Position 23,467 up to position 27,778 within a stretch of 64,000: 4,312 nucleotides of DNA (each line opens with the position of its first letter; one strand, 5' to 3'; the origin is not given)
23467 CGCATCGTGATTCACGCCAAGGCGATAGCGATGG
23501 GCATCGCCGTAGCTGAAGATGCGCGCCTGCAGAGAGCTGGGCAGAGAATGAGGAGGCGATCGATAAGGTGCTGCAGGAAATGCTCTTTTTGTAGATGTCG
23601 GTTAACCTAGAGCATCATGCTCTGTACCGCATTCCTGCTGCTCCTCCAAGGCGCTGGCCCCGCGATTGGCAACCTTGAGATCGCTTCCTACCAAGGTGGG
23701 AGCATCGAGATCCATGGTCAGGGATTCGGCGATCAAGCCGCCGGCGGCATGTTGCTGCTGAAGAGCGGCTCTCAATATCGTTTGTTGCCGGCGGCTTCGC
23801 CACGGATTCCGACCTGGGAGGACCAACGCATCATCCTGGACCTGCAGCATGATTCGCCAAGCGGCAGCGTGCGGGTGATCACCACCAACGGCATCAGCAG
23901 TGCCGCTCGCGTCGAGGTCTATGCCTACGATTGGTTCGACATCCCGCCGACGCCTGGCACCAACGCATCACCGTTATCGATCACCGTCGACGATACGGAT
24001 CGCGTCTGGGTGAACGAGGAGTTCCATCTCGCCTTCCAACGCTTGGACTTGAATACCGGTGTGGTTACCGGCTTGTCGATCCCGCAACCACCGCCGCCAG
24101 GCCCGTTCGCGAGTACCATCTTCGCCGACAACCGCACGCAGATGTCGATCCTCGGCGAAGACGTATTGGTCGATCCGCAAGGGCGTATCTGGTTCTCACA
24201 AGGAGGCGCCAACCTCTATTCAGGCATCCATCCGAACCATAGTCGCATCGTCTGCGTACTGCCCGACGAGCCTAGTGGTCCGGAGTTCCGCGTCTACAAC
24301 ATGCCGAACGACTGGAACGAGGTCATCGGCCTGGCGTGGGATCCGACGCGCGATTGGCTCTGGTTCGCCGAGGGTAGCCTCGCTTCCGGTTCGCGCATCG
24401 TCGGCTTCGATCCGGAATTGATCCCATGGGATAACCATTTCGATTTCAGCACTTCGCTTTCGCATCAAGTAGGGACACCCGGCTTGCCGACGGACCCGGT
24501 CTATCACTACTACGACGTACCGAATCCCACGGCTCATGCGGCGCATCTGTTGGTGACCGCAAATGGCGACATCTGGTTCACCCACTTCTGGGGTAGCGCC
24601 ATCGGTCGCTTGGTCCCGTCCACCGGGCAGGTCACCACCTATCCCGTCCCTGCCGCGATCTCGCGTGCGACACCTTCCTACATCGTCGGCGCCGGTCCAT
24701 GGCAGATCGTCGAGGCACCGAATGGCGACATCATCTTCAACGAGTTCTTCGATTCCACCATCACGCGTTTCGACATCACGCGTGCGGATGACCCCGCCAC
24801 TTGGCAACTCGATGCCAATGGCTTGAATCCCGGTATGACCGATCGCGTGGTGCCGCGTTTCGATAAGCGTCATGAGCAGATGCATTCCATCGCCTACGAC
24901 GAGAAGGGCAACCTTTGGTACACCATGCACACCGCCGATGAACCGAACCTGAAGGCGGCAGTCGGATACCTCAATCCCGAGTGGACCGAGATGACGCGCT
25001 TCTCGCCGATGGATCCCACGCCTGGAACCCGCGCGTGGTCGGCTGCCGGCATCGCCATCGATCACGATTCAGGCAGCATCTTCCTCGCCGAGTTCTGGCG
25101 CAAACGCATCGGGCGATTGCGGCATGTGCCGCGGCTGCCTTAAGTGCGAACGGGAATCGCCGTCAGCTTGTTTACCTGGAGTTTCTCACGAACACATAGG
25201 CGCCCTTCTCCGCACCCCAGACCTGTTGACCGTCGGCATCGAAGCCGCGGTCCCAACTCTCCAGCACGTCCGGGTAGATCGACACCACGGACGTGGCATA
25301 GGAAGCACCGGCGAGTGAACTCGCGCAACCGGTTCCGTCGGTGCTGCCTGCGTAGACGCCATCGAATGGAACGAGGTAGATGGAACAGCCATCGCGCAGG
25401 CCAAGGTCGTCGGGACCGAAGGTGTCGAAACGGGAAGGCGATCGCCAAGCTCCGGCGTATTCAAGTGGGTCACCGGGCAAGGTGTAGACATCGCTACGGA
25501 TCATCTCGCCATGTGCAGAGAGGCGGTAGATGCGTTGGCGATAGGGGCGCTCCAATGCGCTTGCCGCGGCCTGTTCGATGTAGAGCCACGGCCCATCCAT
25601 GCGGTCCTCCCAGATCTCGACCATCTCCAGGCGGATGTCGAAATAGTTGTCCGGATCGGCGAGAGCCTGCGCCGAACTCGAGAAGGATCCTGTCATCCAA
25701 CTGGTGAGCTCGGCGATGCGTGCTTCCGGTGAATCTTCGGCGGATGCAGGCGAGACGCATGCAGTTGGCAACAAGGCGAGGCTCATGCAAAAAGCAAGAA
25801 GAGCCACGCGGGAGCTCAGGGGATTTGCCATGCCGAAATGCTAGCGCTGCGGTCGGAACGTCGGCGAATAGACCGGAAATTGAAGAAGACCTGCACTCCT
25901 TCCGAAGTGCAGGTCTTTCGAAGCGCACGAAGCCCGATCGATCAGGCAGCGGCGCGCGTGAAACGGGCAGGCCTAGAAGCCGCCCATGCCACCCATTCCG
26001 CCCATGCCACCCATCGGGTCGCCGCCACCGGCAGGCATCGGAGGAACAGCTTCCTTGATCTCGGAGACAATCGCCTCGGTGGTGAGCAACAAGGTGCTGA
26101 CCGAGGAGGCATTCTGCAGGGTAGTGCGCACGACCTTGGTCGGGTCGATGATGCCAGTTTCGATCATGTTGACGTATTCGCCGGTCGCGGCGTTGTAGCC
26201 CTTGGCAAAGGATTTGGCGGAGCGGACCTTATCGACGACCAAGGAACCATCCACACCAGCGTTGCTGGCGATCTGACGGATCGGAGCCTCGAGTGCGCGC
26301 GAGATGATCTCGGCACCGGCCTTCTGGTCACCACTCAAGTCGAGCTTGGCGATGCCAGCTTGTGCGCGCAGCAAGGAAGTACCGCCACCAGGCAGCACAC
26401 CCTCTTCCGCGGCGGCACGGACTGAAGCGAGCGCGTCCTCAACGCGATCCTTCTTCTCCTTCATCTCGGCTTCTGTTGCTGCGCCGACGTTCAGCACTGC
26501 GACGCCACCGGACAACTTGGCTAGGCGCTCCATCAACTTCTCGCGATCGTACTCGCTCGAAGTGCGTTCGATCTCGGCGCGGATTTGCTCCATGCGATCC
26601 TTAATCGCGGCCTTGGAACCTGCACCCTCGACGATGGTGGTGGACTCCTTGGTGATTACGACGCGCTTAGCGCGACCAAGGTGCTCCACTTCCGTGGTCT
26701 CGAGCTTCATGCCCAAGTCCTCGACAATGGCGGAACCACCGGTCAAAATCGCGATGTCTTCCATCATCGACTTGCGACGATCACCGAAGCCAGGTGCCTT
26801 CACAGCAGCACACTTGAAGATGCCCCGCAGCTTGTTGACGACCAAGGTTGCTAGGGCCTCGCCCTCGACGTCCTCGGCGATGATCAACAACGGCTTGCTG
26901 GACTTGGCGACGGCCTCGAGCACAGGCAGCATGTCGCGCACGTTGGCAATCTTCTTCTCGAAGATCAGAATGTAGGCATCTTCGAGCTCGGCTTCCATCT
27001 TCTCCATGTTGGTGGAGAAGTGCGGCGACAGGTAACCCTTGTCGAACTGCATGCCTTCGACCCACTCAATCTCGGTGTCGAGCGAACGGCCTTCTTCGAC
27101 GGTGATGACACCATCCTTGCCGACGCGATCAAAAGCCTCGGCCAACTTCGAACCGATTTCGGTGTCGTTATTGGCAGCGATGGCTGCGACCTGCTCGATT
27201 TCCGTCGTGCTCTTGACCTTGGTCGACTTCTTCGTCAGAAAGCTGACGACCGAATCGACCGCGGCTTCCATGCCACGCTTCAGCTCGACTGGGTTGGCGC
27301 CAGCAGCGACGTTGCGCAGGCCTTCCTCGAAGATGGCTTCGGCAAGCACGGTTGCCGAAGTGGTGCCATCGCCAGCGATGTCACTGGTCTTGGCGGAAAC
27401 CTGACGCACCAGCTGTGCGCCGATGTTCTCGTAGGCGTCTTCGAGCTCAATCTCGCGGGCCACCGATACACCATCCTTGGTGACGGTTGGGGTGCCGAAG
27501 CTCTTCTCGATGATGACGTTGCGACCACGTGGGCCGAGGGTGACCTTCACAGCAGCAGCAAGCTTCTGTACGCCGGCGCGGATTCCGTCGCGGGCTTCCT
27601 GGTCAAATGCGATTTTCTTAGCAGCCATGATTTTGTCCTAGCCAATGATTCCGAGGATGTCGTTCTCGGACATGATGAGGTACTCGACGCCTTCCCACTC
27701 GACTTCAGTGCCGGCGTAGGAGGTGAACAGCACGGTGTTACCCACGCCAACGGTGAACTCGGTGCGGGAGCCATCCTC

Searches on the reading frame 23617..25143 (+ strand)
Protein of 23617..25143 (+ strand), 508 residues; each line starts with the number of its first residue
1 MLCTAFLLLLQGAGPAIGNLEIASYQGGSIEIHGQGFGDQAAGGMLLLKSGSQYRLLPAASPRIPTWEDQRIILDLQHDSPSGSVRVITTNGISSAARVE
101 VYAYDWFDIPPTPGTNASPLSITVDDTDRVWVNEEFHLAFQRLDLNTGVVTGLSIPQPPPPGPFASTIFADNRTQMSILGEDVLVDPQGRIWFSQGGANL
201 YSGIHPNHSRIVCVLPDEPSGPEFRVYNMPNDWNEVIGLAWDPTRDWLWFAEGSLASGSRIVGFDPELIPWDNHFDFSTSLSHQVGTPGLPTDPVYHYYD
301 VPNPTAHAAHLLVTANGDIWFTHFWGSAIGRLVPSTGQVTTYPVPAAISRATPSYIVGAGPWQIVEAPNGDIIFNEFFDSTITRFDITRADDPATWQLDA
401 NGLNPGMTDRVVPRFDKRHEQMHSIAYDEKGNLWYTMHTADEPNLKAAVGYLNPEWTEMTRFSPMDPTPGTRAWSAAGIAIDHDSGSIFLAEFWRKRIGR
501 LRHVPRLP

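Call 66: search_protein_families(library=pfam, proteins=[window:23617-25143:+], max_evalue=0.00001)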
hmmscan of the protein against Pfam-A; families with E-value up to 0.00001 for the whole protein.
window:23617-25143:+ (508 aa): 1 family
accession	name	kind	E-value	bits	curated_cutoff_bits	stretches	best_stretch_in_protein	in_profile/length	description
PF24684.1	Vgb_lyase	-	1.1e-11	44.5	50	1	293-387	42-125/290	Virginiamycin B lyase family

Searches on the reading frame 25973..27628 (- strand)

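Call 66: search_protein_families(library=pfam, proteins=[window:25973-27628:-], max_evalue=0.00001)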
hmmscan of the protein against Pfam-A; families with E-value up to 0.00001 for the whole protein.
window:25973-27628:- (551 aa): 1 family
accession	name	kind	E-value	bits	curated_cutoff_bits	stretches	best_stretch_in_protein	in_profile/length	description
PF00118.29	Cpn60_TCP1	-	1e-78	265.7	34.3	1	23-523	1-488/490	TCP-1/cpn60 chaperonin family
